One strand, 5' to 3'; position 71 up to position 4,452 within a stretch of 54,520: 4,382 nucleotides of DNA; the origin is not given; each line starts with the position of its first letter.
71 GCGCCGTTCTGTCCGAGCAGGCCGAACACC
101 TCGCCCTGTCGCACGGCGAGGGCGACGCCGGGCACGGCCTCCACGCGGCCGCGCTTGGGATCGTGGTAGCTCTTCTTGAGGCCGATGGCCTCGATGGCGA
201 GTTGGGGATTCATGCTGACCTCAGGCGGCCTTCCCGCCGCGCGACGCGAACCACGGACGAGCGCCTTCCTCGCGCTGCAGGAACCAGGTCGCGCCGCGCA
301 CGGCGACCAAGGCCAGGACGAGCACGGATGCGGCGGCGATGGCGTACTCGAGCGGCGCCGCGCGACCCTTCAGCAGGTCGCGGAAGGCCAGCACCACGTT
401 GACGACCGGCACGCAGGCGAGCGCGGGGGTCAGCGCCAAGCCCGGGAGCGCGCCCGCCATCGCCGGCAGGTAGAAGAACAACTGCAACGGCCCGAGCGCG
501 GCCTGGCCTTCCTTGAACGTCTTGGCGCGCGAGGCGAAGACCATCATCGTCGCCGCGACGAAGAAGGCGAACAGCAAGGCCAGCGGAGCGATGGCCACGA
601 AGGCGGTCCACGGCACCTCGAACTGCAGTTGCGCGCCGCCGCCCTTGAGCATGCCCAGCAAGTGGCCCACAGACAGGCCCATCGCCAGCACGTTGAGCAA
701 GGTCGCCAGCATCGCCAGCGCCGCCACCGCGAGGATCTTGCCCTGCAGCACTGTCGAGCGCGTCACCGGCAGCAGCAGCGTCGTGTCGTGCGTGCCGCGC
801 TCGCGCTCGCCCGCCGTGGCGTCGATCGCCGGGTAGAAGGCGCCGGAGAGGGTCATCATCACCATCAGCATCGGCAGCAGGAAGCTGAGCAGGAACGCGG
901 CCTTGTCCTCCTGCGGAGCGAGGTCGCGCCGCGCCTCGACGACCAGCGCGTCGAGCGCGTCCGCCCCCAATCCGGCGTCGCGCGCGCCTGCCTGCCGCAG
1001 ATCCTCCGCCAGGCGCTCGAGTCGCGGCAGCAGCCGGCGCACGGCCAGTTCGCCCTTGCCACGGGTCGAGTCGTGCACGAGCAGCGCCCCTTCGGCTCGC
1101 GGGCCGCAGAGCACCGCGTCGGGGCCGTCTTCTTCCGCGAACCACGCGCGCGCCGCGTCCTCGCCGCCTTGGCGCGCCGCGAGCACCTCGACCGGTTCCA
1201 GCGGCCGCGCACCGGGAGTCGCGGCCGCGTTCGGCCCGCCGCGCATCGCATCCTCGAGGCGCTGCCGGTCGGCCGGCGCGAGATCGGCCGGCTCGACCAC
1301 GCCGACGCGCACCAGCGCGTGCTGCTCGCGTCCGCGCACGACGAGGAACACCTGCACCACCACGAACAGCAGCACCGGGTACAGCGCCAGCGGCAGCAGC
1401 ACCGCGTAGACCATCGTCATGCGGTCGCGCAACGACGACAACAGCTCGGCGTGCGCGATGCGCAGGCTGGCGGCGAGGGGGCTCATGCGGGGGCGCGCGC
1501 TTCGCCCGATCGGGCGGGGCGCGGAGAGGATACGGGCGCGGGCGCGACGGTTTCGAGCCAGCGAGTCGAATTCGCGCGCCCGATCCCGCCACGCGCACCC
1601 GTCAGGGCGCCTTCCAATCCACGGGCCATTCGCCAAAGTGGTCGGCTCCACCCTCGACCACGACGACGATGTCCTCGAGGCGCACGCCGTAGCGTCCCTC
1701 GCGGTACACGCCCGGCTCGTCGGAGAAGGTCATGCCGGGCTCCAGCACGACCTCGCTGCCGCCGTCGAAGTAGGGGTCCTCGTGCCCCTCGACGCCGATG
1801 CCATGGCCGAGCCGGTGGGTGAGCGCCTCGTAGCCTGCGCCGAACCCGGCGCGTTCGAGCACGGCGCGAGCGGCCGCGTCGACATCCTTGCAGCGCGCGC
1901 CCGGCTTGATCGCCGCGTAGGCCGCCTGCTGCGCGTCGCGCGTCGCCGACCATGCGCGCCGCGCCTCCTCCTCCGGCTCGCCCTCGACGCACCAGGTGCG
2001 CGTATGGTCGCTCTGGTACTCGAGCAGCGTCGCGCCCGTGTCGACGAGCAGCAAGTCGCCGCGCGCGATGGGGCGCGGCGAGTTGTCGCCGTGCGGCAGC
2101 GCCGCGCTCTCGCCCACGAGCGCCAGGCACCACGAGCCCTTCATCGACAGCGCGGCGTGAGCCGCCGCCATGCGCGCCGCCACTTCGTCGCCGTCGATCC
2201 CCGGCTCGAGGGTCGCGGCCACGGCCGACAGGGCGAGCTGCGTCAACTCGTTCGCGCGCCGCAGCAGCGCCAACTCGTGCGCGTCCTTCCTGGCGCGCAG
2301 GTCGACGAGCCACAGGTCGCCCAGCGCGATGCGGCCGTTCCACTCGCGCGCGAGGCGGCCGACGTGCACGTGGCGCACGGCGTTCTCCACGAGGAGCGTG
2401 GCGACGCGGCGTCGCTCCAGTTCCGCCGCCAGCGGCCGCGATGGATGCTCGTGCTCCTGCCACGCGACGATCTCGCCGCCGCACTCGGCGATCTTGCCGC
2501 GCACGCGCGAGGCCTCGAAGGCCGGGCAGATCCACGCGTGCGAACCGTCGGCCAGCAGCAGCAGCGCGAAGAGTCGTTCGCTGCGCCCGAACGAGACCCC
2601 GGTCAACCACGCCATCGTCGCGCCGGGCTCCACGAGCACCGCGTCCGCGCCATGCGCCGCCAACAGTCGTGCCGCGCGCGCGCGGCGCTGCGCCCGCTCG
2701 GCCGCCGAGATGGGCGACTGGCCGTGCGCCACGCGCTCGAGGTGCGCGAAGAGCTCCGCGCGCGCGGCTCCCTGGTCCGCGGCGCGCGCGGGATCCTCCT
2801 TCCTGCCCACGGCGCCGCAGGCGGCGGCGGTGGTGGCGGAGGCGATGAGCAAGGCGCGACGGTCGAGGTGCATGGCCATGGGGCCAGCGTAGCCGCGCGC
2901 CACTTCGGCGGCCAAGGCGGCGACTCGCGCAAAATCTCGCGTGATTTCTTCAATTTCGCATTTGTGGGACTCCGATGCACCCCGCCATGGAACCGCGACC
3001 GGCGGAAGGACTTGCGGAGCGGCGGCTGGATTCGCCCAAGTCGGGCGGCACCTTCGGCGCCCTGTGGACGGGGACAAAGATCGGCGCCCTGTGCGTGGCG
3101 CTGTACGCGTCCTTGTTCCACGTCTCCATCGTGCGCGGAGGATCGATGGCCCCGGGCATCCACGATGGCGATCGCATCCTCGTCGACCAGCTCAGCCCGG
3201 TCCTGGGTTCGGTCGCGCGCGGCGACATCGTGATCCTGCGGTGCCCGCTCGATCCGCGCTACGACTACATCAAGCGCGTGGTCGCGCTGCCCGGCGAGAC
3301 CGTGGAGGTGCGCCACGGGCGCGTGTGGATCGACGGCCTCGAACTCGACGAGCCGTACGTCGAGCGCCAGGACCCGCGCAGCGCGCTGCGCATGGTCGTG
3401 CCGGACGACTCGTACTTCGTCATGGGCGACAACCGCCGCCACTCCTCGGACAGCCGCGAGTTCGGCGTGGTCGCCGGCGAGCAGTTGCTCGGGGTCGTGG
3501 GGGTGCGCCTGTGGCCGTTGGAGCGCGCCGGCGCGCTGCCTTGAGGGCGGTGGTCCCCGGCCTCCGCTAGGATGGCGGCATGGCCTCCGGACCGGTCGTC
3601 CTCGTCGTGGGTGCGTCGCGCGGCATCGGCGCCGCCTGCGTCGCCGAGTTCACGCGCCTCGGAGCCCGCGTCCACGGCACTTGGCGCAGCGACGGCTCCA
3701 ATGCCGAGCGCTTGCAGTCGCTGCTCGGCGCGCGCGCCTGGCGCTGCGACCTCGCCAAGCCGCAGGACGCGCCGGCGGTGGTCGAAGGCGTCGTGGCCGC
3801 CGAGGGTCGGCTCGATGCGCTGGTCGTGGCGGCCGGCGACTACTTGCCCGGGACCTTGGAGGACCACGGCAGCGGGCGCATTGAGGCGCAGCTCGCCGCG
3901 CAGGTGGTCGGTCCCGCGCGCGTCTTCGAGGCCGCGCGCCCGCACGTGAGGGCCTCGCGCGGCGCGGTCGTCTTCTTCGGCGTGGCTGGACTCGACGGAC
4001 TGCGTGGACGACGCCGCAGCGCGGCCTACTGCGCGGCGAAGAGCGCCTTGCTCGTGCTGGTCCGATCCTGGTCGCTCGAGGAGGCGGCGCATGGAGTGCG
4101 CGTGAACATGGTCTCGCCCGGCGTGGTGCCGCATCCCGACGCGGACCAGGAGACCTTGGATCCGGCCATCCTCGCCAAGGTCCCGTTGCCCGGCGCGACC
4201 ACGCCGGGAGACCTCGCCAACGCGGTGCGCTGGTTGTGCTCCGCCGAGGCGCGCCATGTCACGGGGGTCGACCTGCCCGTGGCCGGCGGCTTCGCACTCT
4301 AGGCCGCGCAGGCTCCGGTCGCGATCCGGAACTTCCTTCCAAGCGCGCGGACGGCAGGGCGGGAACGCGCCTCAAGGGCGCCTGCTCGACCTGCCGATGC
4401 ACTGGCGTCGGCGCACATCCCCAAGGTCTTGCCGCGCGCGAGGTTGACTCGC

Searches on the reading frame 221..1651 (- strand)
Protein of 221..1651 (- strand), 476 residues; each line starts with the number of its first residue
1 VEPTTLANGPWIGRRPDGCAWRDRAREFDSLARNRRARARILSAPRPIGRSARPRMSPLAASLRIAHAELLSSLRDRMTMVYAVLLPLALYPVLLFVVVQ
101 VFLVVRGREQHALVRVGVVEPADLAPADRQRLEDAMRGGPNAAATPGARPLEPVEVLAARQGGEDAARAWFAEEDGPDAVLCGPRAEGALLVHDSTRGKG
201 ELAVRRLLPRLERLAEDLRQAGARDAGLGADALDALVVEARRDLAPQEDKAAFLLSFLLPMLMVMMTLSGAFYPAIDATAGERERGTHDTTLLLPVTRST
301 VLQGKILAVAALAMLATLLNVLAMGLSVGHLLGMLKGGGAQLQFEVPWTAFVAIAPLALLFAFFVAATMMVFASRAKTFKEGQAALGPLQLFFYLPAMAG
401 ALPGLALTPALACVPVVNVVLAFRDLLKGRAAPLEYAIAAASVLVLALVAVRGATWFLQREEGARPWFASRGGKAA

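Call 31: search_protein_families(library=pfam, proteins=[window:221-1651:-], max_evalue=0.001)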
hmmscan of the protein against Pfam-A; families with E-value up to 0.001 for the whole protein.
window:221-1651:- (476 aa): 3 families
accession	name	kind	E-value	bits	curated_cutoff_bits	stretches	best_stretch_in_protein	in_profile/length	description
PF12679.13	ABC2_membrane_2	-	1.1e-18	67.9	27.2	1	65-431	3-247/283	ABC-2 family transporter protein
PF12698.13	ABC2_membrane_3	-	5.9e-11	42.5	31.6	1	251-450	161-341/347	ABC-2 family transporter protein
PF12730.13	ABC2_membrane_4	-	5.5e-05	23.7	27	1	261-370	56-157/179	ABC-2 family transporter protein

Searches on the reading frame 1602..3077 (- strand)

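Call 31: search_protein_families(library=pfam, proteins=[window:1602-3077:-], max_evalue=0.001)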
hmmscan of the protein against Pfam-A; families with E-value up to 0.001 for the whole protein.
window:1602-3077:- (491 aa): 2 families
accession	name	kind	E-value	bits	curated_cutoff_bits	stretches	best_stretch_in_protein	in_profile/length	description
PF00557.29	Peptidase_M24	-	1.7e-55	188.5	23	1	271-475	2-208/208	Metallopeptidase family M24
PF01321.24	Creatinase_N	-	1.2e-08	36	22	1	131-222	1-83/128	Creatinase/Prolidase N-terminal domain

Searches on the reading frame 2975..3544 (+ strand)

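Call 31: search_protein_families(library=pfam, proteins=[window:2975-3544:+], max_evalue=0.001)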
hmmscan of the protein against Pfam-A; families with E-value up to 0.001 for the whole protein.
window:2975-3544:+ (189 aa): 2 families
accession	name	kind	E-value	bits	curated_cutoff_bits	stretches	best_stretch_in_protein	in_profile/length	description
PF10502.14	Peptidase_S26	-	7.9e-40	137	22.9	1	38-180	13-168/168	Signal peptidase, peptidase S26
PF00717.28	Peptidase_S24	-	1.8e-05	24.8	23.3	1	53-104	40-84/116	Peptidase S24-like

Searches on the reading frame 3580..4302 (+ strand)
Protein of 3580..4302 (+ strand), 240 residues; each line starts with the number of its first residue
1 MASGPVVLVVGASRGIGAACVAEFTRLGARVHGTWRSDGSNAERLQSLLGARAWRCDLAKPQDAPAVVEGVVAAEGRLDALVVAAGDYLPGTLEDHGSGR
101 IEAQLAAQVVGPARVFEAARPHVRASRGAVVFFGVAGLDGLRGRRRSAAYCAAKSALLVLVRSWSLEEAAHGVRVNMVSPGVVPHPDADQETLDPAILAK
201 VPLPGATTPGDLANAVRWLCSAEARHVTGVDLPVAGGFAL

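Call 31: search_protein_families(library=pfam, proteins=[window:3580-4302:+], max_evalue=0.001)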
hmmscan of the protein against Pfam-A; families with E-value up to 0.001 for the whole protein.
window:3580-4302:+ (240 aa): 4 families
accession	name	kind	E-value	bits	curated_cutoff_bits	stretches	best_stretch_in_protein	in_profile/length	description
PF13561.12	adh_short_C2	-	8e-38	130.8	27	1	11-238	1-235/236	Enoyl-(Acyl carrier protein) reductase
PF00106.31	adh_short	-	3.2e-29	102.2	26.6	1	6-184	2-183/195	short chain dehydrogenase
PF08659.16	KR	-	6.3e-06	26.7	22.6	1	7-165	3-164/180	KR domain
PF01370.27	Epimerase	-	3.7e-05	23.7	20.9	1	7-134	1-114/240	NAD dependent epimerase/dehydratase family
